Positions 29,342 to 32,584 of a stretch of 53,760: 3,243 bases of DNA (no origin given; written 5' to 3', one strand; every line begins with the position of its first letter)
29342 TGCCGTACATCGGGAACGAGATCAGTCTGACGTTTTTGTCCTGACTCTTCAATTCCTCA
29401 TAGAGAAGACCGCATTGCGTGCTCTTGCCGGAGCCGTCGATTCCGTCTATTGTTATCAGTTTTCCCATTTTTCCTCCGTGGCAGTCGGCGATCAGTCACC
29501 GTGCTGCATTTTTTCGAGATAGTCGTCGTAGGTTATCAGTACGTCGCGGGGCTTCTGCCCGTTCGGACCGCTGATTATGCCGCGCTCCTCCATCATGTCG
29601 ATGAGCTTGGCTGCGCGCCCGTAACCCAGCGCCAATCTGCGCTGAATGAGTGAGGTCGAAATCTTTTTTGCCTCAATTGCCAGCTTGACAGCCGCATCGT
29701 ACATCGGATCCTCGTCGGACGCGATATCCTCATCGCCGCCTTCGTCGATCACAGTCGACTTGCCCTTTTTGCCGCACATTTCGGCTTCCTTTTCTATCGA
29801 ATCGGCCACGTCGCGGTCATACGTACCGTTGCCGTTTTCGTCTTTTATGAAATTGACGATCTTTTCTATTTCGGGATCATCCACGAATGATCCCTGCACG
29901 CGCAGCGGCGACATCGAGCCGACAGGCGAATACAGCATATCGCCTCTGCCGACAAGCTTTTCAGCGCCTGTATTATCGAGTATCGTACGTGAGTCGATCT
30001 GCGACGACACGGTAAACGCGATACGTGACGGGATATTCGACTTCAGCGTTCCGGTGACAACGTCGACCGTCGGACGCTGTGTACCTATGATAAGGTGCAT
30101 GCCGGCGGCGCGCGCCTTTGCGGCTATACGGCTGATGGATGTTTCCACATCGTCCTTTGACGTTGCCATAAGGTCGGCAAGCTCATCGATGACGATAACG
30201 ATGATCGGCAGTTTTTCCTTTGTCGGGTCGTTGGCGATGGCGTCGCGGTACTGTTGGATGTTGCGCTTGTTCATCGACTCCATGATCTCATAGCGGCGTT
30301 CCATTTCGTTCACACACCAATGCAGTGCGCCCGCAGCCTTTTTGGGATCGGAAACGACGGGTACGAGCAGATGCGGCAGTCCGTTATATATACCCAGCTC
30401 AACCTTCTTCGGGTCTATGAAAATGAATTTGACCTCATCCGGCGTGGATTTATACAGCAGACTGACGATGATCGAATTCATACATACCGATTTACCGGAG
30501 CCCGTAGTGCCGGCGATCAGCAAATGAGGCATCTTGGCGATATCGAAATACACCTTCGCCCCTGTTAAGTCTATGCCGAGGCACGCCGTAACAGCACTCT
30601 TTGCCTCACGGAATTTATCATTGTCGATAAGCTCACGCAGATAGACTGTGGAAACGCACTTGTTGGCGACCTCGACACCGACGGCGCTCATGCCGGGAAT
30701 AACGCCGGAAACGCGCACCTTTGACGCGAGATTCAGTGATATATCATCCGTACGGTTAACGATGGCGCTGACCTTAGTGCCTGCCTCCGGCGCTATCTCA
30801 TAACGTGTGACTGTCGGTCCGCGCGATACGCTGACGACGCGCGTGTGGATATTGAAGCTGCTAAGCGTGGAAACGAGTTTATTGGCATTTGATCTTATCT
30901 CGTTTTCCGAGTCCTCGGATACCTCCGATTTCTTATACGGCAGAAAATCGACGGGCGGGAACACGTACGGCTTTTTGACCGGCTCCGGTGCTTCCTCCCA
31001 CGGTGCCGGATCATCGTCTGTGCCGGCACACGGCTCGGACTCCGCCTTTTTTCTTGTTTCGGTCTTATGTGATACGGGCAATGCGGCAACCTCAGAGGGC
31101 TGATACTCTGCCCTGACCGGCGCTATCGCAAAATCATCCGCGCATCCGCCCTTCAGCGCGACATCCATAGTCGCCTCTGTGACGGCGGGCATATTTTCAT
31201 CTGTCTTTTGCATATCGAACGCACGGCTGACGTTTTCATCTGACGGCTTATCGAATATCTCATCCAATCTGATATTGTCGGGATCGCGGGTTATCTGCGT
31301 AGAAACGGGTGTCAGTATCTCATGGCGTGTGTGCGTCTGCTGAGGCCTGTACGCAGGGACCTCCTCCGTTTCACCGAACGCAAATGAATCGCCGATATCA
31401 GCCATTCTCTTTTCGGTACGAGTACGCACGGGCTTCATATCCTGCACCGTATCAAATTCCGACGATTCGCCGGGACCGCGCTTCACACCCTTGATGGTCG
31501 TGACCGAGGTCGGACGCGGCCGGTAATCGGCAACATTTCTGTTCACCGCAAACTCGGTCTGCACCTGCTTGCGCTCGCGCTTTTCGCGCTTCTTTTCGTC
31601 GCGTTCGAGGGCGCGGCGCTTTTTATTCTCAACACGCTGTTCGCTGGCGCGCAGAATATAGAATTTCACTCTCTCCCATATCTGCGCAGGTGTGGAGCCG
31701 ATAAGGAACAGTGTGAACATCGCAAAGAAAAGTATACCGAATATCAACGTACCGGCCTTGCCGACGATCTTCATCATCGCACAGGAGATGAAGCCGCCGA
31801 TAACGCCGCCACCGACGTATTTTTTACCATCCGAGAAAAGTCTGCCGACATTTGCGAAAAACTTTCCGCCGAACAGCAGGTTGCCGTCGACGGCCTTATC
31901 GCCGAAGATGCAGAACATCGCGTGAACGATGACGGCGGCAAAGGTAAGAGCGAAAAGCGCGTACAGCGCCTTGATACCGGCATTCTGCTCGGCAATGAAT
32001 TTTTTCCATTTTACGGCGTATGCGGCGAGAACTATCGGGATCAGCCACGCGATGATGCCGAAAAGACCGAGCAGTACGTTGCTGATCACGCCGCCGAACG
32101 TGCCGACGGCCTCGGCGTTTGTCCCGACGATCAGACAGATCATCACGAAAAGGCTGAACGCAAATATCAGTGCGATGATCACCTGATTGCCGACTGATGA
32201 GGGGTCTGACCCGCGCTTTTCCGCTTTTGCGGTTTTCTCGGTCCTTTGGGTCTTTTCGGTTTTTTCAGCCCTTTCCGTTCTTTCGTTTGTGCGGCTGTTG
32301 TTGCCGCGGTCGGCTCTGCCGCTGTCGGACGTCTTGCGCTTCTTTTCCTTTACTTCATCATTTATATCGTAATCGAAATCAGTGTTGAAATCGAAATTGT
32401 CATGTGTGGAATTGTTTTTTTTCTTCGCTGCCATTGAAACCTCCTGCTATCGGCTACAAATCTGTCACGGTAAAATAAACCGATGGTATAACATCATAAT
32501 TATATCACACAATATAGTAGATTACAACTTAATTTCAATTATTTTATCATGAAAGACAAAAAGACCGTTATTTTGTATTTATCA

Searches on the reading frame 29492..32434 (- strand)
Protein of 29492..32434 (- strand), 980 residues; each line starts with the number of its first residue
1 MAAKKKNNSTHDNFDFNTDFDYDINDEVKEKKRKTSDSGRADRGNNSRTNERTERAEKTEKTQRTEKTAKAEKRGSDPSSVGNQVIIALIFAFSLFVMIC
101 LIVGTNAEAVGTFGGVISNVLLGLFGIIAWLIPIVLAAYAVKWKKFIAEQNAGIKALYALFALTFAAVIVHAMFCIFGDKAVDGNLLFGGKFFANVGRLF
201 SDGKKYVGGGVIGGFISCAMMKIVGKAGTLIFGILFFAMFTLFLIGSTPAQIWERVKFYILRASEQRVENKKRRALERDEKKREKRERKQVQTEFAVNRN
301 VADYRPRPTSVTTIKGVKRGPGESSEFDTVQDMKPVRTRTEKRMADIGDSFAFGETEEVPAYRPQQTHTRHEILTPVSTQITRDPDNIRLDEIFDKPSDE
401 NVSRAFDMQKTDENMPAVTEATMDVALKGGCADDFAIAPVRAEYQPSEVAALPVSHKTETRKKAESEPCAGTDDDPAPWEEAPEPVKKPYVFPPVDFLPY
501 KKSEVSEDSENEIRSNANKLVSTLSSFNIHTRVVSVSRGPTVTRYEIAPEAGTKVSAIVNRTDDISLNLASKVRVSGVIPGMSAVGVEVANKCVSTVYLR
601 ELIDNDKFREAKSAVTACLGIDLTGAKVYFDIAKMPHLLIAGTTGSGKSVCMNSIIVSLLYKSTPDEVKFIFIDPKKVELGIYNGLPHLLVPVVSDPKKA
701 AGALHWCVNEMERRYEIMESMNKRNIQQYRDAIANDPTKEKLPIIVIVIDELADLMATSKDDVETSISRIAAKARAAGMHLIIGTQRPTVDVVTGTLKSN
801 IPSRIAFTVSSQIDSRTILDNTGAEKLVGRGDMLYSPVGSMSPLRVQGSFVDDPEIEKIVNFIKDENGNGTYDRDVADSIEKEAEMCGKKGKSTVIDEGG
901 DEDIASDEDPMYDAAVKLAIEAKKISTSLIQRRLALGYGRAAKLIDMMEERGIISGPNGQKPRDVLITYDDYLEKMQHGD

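Call 10: search_protein_families(library=ncbifam, proteins=[window:29492-32434:-], max_evalue=0.1)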
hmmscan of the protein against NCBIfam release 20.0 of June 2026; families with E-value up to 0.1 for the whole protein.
window:29492-32434:- (980 aa): 16 families
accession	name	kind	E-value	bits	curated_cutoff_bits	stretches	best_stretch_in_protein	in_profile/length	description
NF007615.0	PRK10263.1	equivalog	3.2e-135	452.5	1566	1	485-966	858-1349/1355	DNA translocase FtsK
TIGR03928.1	T7_EssCb_Firm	equivalog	2e-33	115.2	778.4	1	615-830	446-664/1296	type VII secretion protein EssC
TIGR03924.1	T7SS_EccC_a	equivalog_domain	2.7e-29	102.5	509.15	1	612-854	421-672/673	type VII secretion protein EccCa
TIGR03925.1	T7SS_EccC_b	equivalog_domain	1.5e-25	89.6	346.55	2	631-816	71-256/564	type VII secretion protein EccCb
NF041214.1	plasmid_TraB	equivalog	1.6e-14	53.3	800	1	637-821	250-421/639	plasmid transfer protein TraB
TIGR03743.1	SXT_TraD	subfamily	4.2e-07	28.8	366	1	616-677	155-213/636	conjugative transfer system coupling protein TraD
TIGR02759.1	TraD_Ftype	equivalog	0.0014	17.5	521.35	1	633-657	174-198/566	type IV conjugative transfer system coupling protein TraD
NF042944.1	HerA_antiphage_2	equivalog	0.0014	17.4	850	0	592-657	98-158/576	anti-phage-associated helicase HerA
TIGR02746.1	TraC-F-type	equivalog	0.0042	15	567.05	0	639-662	434-457/800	type IV secretion system protein TraC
NF047763.1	LIC_10572_fam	equivalog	0.011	15.7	200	1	5-98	10-106/205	LIC_10572 family protein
TIGR02928.1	TIGR02928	subfamily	0.025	13.5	181.3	0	740-778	126-164/366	orc1/cdc6 family replication initiation protein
NF040937.1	HerA_Thermprot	equivalog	0.026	12.9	800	1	724-820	331-425/487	DNA double-strand break repair helicase HerA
NF045971.1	conju_CD1110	equivalog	0.028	12.7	325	1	635-677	415-454/752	VirB4-like conjugal transfer ATPase, CD1110 family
NF002248.0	PRK01160.1-3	equivalog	0.055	13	300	0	853-913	79-138/180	hypothetical protein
NF001625.0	PRK00411.1-3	equivalog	0.059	12.1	501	0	739-782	143-186/415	ORC1-type DNA replication protein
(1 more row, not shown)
